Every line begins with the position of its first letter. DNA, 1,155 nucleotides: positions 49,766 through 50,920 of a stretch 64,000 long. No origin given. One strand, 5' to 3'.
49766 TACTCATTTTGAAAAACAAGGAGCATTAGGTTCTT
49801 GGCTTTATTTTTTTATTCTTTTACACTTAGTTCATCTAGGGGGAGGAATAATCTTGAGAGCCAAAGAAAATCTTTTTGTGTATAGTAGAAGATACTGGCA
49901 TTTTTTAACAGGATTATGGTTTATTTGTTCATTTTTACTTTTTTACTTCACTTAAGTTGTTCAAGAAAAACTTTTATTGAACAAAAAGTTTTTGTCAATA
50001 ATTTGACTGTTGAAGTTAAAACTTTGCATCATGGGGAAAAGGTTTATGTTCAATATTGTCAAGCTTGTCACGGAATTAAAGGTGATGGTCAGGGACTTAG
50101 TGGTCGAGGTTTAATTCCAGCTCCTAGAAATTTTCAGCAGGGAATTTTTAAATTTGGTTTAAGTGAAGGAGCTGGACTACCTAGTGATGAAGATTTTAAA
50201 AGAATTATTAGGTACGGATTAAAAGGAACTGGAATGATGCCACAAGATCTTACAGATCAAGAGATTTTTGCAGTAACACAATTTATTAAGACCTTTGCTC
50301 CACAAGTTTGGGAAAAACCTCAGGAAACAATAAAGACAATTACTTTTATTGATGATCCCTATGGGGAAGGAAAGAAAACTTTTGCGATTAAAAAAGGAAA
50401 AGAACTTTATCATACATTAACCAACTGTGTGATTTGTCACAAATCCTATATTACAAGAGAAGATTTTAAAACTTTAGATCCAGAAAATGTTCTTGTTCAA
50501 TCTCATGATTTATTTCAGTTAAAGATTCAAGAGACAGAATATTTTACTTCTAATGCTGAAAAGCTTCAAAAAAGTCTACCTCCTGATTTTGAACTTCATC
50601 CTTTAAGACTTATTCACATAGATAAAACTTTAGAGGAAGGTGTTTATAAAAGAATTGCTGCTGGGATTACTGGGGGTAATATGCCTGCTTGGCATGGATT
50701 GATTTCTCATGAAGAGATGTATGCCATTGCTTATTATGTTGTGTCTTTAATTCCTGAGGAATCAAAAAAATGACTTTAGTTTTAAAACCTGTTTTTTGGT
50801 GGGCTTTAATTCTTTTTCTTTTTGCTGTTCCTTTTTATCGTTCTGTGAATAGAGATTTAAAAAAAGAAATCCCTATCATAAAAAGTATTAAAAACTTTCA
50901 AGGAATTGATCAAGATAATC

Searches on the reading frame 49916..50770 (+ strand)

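Call 79: search_protein_families(library=pfam, proteins=[window:49916-50770:+], max_evalue=0.00001)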
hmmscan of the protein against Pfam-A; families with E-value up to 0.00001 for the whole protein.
window:49916-50770:+ (285 aa): 2 families
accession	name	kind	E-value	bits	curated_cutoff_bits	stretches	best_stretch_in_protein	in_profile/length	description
PF13442.11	Cytochrome_CBB3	-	5e-18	65.6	27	1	37-124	3-68/68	Cytochrome C oxidase, cbb3-type, subunit III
PF00034.26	Cytochrom_C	-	2.4e-13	51.6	21.3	1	39-126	3-88/90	Cytochrome c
